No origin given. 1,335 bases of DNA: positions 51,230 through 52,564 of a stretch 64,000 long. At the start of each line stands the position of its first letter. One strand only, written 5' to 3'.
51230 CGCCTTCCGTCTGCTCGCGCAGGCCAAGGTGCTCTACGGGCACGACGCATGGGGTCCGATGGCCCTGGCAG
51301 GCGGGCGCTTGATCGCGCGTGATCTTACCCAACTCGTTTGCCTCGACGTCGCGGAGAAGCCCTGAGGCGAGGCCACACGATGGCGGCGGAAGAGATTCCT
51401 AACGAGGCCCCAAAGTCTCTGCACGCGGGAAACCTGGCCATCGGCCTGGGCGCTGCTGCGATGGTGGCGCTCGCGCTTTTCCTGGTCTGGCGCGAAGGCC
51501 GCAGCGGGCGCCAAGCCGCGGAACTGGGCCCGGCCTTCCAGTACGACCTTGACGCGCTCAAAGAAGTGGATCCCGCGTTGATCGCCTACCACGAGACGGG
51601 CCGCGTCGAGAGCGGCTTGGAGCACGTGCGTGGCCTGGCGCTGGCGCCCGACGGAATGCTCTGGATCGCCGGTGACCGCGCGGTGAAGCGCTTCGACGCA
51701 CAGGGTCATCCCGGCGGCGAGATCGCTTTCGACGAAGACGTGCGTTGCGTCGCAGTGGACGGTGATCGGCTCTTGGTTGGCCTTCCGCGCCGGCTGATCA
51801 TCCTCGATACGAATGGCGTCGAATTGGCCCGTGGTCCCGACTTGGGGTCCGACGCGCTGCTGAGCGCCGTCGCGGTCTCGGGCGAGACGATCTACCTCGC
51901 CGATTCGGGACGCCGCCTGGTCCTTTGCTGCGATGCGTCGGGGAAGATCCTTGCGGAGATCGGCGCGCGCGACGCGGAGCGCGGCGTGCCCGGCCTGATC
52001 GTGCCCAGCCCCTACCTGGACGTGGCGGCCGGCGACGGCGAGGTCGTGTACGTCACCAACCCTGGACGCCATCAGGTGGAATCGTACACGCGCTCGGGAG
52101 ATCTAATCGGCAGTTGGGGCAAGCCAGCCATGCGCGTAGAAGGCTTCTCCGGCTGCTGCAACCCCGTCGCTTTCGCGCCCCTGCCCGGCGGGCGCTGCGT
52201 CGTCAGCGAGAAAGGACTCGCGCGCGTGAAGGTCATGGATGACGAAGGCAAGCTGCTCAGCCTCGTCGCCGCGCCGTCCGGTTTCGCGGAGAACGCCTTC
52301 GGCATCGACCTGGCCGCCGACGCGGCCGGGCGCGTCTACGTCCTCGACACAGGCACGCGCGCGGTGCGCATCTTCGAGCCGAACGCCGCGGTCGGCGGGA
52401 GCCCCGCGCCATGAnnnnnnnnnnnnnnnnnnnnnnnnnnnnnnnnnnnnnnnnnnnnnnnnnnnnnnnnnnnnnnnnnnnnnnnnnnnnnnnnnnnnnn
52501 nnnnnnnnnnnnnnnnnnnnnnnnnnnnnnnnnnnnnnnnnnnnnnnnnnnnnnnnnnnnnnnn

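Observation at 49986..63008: Eleven-gene translationally coupled operon joining periplasmic beta-propellers, a NapGH-like FeS relay, a Stn/Bfu-type flavoprotein, NifS and a thiol relay (Trx-like plus CcdA)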

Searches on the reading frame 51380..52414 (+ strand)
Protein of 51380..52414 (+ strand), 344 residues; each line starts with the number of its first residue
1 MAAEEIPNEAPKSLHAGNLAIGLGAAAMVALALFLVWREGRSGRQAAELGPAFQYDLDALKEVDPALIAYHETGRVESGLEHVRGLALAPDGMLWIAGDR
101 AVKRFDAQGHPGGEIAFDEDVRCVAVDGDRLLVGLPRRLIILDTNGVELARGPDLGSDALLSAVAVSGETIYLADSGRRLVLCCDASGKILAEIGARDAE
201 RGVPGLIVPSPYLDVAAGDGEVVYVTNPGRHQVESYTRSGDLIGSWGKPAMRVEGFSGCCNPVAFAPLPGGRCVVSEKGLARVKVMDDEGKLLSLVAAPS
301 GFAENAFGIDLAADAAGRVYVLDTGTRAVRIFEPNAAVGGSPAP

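Call 3: search_protein_families(library=pfam, proteins=[window:51380-52414:+], max_evalue=0.01)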
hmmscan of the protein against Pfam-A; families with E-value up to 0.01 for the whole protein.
window:51380-52414:+ (344 aa): 2 families
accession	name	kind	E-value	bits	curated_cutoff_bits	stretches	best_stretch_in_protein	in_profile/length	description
PF01436.27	NHL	-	5.7e-05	23.4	20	0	310-332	6-28/28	NHL repeat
PF08450.18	SGL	-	0.00052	20.1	26.3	0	81-125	184-231/246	SMP-30/Gluconolactonase/LRE-like region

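Call 4: search_protein_families(library=ncbifam, proteins=[window:51380-52414:+], max_evalue=0.01)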
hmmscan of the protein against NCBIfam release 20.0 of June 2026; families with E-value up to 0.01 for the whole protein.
window:51380-52414:+ (344 aa): 2 families
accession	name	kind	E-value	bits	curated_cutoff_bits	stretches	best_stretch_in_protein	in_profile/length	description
NF035926.1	scyF_NHL_VPEP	equivalog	1.8e-08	33.9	350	1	221-335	163-276/376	scytonemin biosynthesis PEP-CTERM protein ScyF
NF033206.1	ScyE_fam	subfamily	2.4e-05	24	80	0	141-190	121-171/333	ScyD/ScyE family protein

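Call 27: find_homologous_proteins(query=window:51380-52414:+, max_evalue=0.00001)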
Query window:51380-52414:+ (344 aa): 79 proteins with E <= 0.00001 among 8000 candidates.
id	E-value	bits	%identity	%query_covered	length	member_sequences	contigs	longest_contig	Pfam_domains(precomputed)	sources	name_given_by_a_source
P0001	4.1e-222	755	100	100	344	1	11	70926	-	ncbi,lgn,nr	ncbi:MAG: hypothetical protein L6R28_15655 [Planctomycetes bacterium]|nr:hypothetical protein [Planc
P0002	3.8e-192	656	88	100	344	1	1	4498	PF01436.28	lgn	-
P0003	1.6e-191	654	88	100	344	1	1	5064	-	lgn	-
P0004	5.4e-189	646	86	100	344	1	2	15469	-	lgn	-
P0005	8.0e-183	625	82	100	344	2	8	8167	PF01436.28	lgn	-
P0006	1.0e-83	299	51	82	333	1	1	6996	PF08450.19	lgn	-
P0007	1.4e-73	266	45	89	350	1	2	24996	PF01436.28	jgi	-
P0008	7.7e-73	264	45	86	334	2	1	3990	PF13449.13,PF01436.28,PF08450.19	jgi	jgi:hypothetical protein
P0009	1.4e-71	260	47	85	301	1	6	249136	-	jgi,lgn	jgi:DNA-binding beta-propeller fold protein YncE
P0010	7.8e-69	250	44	86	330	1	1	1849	PF01436.28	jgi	jgi:sugar lactone lactonase YvrE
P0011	4.9e-67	245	45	83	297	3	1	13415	PF01436.28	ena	-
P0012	6.5e-66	241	39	91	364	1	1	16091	-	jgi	jgi:hypothetical protein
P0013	7.4e-65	237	40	84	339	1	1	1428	PF01436.28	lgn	-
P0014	2.2e-64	236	42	85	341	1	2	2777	PF01436.28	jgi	jgi:hypothetical protein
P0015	3.5e-64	235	40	84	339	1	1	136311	PF01436.28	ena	-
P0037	2.4e-59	219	40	93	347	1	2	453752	-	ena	-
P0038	4.0e-59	219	41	90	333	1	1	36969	PF01436.28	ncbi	ncbi:MAG: NHL repeat-containing protein [Armatimonadota bacterium]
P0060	1.2e-50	191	35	81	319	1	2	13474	-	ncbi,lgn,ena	ncbi:MAG: hypothetical protein WCP85_24535 [Mariniphaga sp.]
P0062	8.8e-50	188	32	92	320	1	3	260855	-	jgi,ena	-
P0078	4.2e-28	117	33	73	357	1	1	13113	PF01436.28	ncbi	-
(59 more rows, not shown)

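Call 28: find_encoding_contigs(protein=P0060, flank=10000, max_places=1)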
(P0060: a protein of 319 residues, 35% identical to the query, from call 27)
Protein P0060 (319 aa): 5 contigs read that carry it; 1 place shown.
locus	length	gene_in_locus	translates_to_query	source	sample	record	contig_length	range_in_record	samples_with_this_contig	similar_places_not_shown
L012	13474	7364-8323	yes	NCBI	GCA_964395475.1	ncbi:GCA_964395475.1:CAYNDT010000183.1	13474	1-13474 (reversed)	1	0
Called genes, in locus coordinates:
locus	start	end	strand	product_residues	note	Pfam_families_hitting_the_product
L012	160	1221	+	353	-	PF14281:PDDEXK_4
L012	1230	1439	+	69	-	-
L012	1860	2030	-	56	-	-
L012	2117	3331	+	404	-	PF13360:PQQ_2, PF01011:PQQ (faint), PF13570:Beta-prop_ACSF4, PF13360:PQQ_2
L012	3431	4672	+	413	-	PF01011:PQQ (faint), PF13360:PQQ_2, PF13570:Beta-prop_ACSF4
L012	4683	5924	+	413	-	PF01011:PQQ (faint), PF13570:Beta-prop_ACSF4 (weak), PF13360:PQQ_2, PF25293:Beta-prop_EMC1_N (faint)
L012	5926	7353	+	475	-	PF13360:PQQ_2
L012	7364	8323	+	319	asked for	-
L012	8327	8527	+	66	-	-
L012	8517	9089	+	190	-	PF12838:Fer4_7 (faint), PF13237:Fer4_10 (faint), PF00037:Fer4 (faint), PF12797:Fer4_2 (faint), PF12837:Fer4_6 (faint)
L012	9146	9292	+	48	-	-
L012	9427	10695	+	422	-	PF12801:Fer4_5, PF14697:Fer4_21 (faint), PF00037:Fer4 (faint), PF12838:Fer4_7 (faint), PF13183:Fer4_8 (faint), PF13187:Fer4_9 (faint), PF13237:Fer4_10 (faint), PF12801:Fer4_5 (weak), +1 more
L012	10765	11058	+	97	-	PF01909:NTP_transf_2, PF18765:Polbeta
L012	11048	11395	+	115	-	PF01934:HepT-like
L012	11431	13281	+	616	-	PF01011:PQQ (faint), PF13360:PQQ_2, PF13570:Beta-prop_ACSF4, PF13360:PQQ_2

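Call 29: find_encoding_contigs(protein=P0038, flank=10000, max_places=1)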
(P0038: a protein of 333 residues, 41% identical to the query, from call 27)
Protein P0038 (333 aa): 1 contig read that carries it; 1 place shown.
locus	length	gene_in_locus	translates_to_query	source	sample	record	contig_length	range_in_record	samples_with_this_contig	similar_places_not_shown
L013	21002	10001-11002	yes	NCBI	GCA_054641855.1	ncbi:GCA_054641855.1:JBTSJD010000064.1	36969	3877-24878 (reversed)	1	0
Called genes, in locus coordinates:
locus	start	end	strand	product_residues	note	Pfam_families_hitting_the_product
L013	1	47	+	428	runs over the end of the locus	PF01726:LexA_DNA_bind (weak), PF13730:HTH_36, PF12843:QSregVF_b (weak)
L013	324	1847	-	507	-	PF00356:LacI, PF13518:HTH_28 (faint), PF00532:Peripla_BP_1, PF13377:Peripla_BP_3, PF13384:HTH_23 (weak), PF13551:HTH_29 (weak)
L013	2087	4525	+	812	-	-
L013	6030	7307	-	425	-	PF13579:Glyco_trans_4_4, PF13439:Glyco_transf_4, PF20706:GT4-conflict (weak), PF00534:Glycos_transf_1, PF13524:Glyco_trans_1_2, PF13692:Glyco_trans_1_4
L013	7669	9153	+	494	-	PF13360:PQQ_2, PF01011:PQQ (faint), PF13360:PQQ_2, PF13570:Beta-prop_ACSF4 (weak)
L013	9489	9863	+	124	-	PF04480:DUF559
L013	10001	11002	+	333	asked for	PF01436:NHL (faint)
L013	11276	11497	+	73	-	-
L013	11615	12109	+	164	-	PF12838:Fer4_7 (faint), PF00037:Fer4 (faint), PF12837:Fer4_6 (faint), PF14697:Fer4_21 (faint)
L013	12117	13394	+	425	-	PF25160:LdpA_Fe-S-bd (faint), PF00037:Fer4 (faint), PF14697:Fer4_21 (faint), PF12837:Fer4_6 (faint), PF12838:Fer4_7 (faint), PF12801:Fer4_5, PF13183:Fer4_8 (faint), PF12801:Fer4_5 (weak), +2 more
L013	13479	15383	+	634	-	PF13360:PQQ_2, PF01011:PQQ (faint), PF13360:PQQ_2, PF13570:Beta-prop_ACSF4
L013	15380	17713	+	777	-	PF01257:2Fe-2S_thioredx, PF01512:Complex1_51K, PF10589:NADH_4Fe-4S, PF00037:Fer4 (weak), PF12838:Fer4_7, PF13187:Fer4_9, PF13237:Fer4_10 (weak), PF14697:Fer4_21, +4 more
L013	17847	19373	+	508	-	PF13510:Fer2_4, PF14691:Fer4_20, PF01266:DAO (weak), PF07992:Pyr_redox_2 (weak), PF13450:NAD_binding_8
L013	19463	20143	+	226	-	PF00005:ABC_tran, PF02463:SMC_N (faint)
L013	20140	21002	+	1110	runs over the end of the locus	PF02687:FtsX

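Call 30: find_encoding_contigs(protein=P0062, flank=10000, max_places=1)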
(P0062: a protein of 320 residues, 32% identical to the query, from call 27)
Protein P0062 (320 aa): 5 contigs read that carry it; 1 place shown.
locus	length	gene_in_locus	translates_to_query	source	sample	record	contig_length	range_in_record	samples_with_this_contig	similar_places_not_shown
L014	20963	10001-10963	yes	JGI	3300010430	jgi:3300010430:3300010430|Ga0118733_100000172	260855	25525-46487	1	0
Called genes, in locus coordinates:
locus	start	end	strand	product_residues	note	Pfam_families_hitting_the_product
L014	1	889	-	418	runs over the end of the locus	PF18962:Por_Secre_tail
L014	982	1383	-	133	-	-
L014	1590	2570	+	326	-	PF00425:Chorismate_bind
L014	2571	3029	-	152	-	-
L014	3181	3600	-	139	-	PF00011:HSP20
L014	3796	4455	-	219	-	PF12667:NigD_N, PF17415:NigD_C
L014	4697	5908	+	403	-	PF25293:Beta-prop_EMC1_N (faint), PF13360:PQQ_2, PF01011:PQQ (weak), PF13570:Beta-prop_ACSF4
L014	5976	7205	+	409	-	PF13570:Beta-prop_ACSF4 (faint), PF13360:PQQ_2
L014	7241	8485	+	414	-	PF01011:PQQ (faint), PF13360:PQQ_2, PF13570:Beta-prop_ACSF4 (weak)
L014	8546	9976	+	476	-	PF13360:PQQ_2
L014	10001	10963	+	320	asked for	-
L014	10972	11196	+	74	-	-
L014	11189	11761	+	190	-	PF12838:Fer4_7 (faint), PF00037:Fer4 (faint), PF12837:Fer4_6 (faint)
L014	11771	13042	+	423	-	PF12801:Fer4_5, PF13187:Fer4_9 (faint), PF13484:Fer4_16 (faint), PF14697:Fer4_21 (faint), PF12801:Fer4_5 (weak), PF12838:Fer4_7 (weak), PF00037:Fer4 (weak), PF12837:Fer4_6 (weak)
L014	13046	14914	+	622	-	PF01011:PQQ (faint), PF13360:PQQ_2, PF13570:Beta-prop_ACSF4 (weak), PF13360:PQQ_2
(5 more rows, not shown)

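Call 32: search_solved_structures(query=window:51380-52414:+, max_evalue=1)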
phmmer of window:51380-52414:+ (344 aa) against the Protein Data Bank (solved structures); distinct sequences matched with E-value up to 1: 11.
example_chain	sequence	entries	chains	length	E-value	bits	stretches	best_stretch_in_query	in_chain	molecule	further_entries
6d69_A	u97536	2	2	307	1.6e-12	50.5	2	223-336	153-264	NHL Repeat Region of D. melanogaster Thin | Thin, isoform D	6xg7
7qrw_A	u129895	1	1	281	1.9e-07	33.8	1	171-330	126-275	Isoform 4 of Tripartite motif-containing protein 3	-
7b96_A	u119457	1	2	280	8.5e-07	31.6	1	155-332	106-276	Isoform 2 of Tripartite motif-containing protein 2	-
7qrv_A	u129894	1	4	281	8.6e-07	31.6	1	208-332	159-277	Tripartite motif-containing protein 2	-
7b2r_A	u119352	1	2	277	1.4e-06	30.9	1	155-331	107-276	Tripartite motif-containing protein 2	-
7qrx_A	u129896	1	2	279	0.0013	21.2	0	262-336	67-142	E3 ubiquitin-protein ligase TRIM71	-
9jur_A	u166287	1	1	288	0.0014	21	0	262-336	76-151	E3 ubiquitin-protein ligase TRIM71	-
8j72_A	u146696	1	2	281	0.0024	20.3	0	262-336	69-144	E3 ubiquitin-protein ligase TRIM71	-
6fpt_A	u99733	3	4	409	0.26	13.6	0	171-336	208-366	E3 ubiquitin-protein ligase TRIM71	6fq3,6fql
8zpc_A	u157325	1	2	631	0.88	11.8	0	18-72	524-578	Peptidoglycan D,D-transpeptidase MrdA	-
7zg8_AAA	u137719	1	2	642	0.96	11.7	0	18-72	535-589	Peptidoglycan D,D-transpeptidase MrdA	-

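Call 37: find_encoding_contigs(protein=P0078, flank=10000, max_places=1)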
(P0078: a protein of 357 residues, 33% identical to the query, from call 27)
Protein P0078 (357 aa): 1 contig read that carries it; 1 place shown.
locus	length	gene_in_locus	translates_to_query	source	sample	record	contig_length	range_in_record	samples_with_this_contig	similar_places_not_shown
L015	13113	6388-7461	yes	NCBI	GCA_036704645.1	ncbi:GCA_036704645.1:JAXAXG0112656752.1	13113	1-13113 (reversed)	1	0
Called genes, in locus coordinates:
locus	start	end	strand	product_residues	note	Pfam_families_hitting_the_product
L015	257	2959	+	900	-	PF18986:DUF5719 (faint)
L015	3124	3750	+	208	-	PF01625:PMSR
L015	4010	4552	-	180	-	PF03479:PCC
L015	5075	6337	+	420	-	PF13360:PQQ_2, PF01011:PQQ (faint), PF13570:Beta-prop_ACSF4 (faint), PF13360:PQQ_2, PF25293:Beta-prop_EMC1_N (weak)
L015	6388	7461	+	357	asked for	PF01436:NHL (faint)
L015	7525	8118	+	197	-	PF12838:Fer4_7 (faint), PF13187:Fer4_9 (faint), PF14697:Fer4_21 (faint), PF00037:Fer4 (faint), PF12797:Fer4_2 (faint), PF12837:Fer4_6 (faint)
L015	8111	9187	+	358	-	PF00037:Fer4 (faint), PF12801:Fer4_5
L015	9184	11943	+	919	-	PF01257:2Fe-2S_thioredx, PF01512:Complex1_51K, PF10531:SLBB (weak), PF10589:NADH_4Fe-4S, PF12838:Fer4_7, PF13187:Fer4_9 (weak), PF13237:Fer4_10, PF14697:Fer4_21 (weak), +4 more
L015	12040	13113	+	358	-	?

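Call 38: find_encoding_contigs(protein=P0037, flank=10000, max_places=1)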
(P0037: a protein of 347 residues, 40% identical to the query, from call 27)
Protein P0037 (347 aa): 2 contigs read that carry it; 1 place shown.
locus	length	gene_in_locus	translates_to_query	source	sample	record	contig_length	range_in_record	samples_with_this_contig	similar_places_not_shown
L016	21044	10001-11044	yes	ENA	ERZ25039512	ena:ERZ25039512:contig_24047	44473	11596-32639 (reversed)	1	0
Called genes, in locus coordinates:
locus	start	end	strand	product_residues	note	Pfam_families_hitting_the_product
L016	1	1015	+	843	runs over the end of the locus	PF13385:Laminin_G_3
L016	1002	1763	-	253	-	PF00116:COX2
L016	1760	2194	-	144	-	-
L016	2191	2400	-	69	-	-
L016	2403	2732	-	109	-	PF03626:COX4_pro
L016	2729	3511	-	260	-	PF00510:COX3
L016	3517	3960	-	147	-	PF00115:COX1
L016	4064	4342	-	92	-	PF00115:COX1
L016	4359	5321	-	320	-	PF00115:COX1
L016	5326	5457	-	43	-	-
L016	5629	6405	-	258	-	-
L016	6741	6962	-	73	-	-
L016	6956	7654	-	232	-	PF02628:COX15-CtaA (weak)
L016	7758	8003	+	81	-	-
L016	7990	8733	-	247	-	-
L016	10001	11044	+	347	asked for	-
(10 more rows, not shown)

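Call 39: find_encoding_contigs(protein=P0009, flank=10000, max_places=1)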
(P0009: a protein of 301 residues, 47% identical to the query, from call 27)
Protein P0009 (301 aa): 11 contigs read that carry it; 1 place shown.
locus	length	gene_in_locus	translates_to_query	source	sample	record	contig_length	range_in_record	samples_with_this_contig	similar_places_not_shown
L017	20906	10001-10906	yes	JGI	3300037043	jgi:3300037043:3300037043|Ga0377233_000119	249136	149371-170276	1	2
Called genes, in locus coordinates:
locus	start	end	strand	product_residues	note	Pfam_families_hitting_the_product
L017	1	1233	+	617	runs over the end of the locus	PF13243:SQHop_cyclase_C (weak), PF13249:SQHop_cyclase_N, PF00432:Prenyltrans (faint), PF13243:SQHop_cyclase_C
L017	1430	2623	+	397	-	-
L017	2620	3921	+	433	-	PF13439:Glyco_transf_4, PF20706:GT4-conflict, PF00534:Glycos_transf_1, PF13692:Glyco_trans_1_4, PF13524:Glyco_trans_1_2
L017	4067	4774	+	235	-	PF00005:ABC_tran, PF02463:SMC_N (faint), PF13304:AAA_21 (faint)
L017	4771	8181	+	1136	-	PF02687:FtsX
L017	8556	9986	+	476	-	PF13360:PQQ_2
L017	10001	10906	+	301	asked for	-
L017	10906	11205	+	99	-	-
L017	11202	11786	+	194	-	PF12838:Fer4_7 (faint), PF13187:Fer4_9 (faint), PF00037:Fer4 (faint), PF12837:Fer4_6 (faint)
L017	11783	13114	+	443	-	PF12801:Fer4_5, PF13183:Fer4_8 (faint), PF13187:Fer4_9 (faint), PF13237:Fer4_10 (faint), PF12801:Fer4_5, PF12838:Fer4_7 (weak), PF00037:Fer4, PF12837:Fer4_6 (weak), +2 more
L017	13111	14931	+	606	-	PF01011:PQQ (faint), PF13360:PQQ_2, PF13570:Beta-prop_ACSF4 (weak)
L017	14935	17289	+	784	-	PF01257:2Fe-2S_thioredx, PF01512:Complex1_51K, PF10589:NADH_4Fe-4S, PF00037:Fer4 (weak), PF12838:Fer4_7, PF13187:Fer4_9 (weak), PF13237:Fer4_10 (weak), PF14697:Fer4_21, +2 more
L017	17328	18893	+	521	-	PF13510:Fer2_4, PF14691:Fer4_20, PF01266:DAO (faint), PF07992:Pyr_redox_2 (faint), PF13450:NAD_binding_8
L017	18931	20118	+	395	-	-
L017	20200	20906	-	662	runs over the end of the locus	PF07517:SecA_DEAD, PF01043:SecA_PP_bind, PF21090:P-loop_SecA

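Call 57: predict_structure(alignment_id=A3)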
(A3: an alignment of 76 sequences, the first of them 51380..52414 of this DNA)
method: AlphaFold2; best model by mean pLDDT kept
length: 344 residues; sequences in the alignment: 76
mean_pLDDT: 90.5   pTM: 0.83
mean pLDDT of the five models: 90.5, 90.3, 90.2, 89.7, 88.9
residues with pLDDT >= 90: 271; 70-90: 36; 50-70: 16; < 50: 21
segments of 3 or more residues with pLDDT < 50: 1-5, 8-10, 12-17, 340-344
pLDDT, mean of each block of 10 residues (from residue 1): 45 49 83 85 61 81 95 98 98 98 98 98 98 98 98 97 97 98 96 98 97 95 97 97 97 92 96 95 97 97 89 98 97 80 42
secondary structure, 60 per line:
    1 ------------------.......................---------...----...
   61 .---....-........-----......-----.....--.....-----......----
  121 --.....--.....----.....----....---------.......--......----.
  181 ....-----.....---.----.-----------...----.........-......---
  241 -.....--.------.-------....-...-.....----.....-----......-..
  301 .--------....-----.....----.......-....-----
elements in order: H19-41 H58-61 E70-77 E83-88 E94-98 E101-105 E111-116 E123-127 E130-134 E139-143 E148-151 E161-167 E170-175 E180-184 E190-194 E215-217 E222-227 E232-237 E242-246 E264-267 E273-277 E282-286 E292-297 E310-313 E319-323 E328-334 H336-339

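Call 59: fold_search(model_id=the predicted structure, library=pdb)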
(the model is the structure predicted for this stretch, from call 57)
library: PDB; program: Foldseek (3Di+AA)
matches with E <= 10: 1865; with E <= 0.001: 1397
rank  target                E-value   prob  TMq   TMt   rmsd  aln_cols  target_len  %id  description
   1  7qrv_D                6.9e-17  1.00  0.65  0.79   4.6       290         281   20  Crystal structure of NHL domain of TRIM2 (full C-terminal) (released 2022-05-04)
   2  7b96_A                2.9e-16  1.00  0.66  0.80   4.2       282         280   20  NHL domain of human TRIM2 (released 2022-01-12)
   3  7qrv_B                2.9e-16  1.00  0.66  0.81   4.3       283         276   19  Crystal structure of NHL domain of TRIM2 (full C-terminal) (released 2022-05-04)
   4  7b2r_A                5.8e-16  1.00  0.65  0.80   3.7       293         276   19  Crystal structure of NHL domain of TRIM2 (released 2021-01-13)
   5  7qrv_A                6.5e-16  1.00  0.66  0.81   3.1       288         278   19  Crystal structure of NHL domain of TRIM2 (full C-terminal) (released 2022-05-04)
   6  6d69                  7.6e-16  1.00  0.66  0.77   3.4       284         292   19  Crystal Structure of the NHL Repeat Region of D. melanogaster Thin (released 2019-04-24)
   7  6xg7                  1.0e-15  1.00  0.65  0.77   4.4       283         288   19  1.3 A Resolution Structure of the of the NHL Repeat Region of D. melanogaster Thin (released 2020-12-16)
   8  7b2r_B                2.1e-15  1.00  0.64  0.80   4.5       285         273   20  Crystal structure of NHL domain of TRIM2 (released 2021-01-13)
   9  7qrw                  4.7e-15  1.00  0.64  0.79   4.5       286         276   21  Crystal structure of NHL domain of TRIM3 (released 2022-05-04)
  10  6fpt_B                2.5e-14  1.00  0.60  0.53   5.3       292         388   19  Crystal structure of Danio rerio Lin41 filamin-NHL domains (released 2018-05-09)
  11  1q7f_B                4.2e-14  1.00  0.64  0.76   4.3       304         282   15  Brain Tumor NHL domain (released 2003-10-21)
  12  8j72_B                8.0e-14  1.00  0.61  0.74   5.0       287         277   19  Crystal structure of mammalian Trim71 in complex with lncRNA Trincr1 (released 2024-03-06)
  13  8j72_A                2.0e-13  1.00  0.61  0.75   4.9       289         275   19  Crystal structure of mammalian Trim71 in complex with lncRNA Trincr1 (released 2024-03-06)
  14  4zlr_B                2.9e-13  1.00  0.58  0.70   5.4       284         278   14  Structure of the Brat-NHL domain bound to consensus RNA motif (released 2015-11-11)
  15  4zlr_A                3.4e-13  1.00  0.61  0.74   4.1       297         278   13  Structure of the Brat-NHL domain bound to consensus RNA motif (released 2015-11-11)
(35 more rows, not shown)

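Call 65: search_protein_representatives(alignment_id=A3)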
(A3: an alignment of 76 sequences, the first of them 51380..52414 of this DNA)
Query: 76 sequences, 324 profile positions. Proteins with E-value up to 0.001 (for the whole library): 52222; up to 1e-10: 14344; up to 1e-30: 2010. The best 150 are listed.
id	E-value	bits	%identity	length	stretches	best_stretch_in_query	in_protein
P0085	9.3e-126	435.9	-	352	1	7-323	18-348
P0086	1.7e-125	435.0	-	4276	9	62-312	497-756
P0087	2.6e-121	421.3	-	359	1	9-323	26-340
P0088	3.3e-121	420.9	-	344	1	9-323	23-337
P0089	2.5e-120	418.0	-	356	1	8-322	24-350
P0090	7.9e-120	416.4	-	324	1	1-322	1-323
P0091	9.4e-119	412.8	-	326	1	10-322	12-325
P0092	1.8e-118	411.9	-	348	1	11-320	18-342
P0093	2.8e-118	411.3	-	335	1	6-323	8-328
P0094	5.0e-118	410.4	-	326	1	9-322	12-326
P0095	2.9e-117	407.9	-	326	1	10-322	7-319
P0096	2.8e-116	404.7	-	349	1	9-321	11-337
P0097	3.7e-115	401.0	-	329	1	1-322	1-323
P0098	4.6e-115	400.7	-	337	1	26-322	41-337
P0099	6.3e-115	400.3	-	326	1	10-323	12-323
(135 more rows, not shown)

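Call 85: find_related_loci(query=A3, collection=metagenome_contigs, flank=10000)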
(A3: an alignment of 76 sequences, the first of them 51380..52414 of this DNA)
Query A3 (344 aa) in metagenome_contigs; peptide patterns used: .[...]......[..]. (x = any residue, [..] = any of these).
600 stretches matched a pattern (row limit reached: there are more); 589 encode a relative of the query (tblastn E <= 1e-3); the best 80 are kept; 80 distinct loci.
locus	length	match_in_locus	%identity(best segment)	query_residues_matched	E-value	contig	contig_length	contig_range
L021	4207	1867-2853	43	4-332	3e-78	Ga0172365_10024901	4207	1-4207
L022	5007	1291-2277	43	4-332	2e-76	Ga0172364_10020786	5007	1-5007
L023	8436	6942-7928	41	21-337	2e-75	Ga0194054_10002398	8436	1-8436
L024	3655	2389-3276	48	44-335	1e-75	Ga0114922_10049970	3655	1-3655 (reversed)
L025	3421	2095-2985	44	51-332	2e-75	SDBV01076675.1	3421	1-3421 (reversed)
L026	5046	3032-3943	44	43-332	5e-75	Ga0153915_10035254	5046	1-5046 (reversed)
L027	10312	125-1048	45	24-332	8e-75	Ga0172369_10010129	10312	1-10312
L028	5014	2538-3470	38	37-332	2e-74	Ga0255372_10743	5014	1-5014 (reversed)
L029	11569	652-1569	38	42-332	2e-74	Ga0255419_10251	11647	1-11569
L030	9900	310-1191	45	45-337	3e-74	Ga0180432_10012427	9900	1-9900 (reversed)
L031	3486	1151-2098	43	41-334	1e-73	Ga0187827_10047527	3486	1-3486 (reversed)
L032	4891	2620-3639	38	9-332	1e-72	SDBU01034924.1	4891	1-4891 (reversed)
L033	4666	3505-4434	45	22-333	9e-73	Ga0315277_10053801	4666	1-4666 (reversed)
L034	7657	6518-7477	41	18-335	1e-72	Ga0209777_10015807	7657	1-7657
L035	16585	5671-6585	42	42-332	8e-73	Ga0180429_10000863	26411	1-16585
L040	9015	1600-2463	45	48-335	6e-72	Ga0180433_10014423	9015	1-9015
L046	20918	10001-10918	41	42-332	1e-70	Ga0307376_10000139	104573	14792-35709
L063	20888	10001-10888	40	52-333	2e-69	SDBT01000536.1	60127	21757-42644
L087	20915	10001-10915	41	43-332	8e-68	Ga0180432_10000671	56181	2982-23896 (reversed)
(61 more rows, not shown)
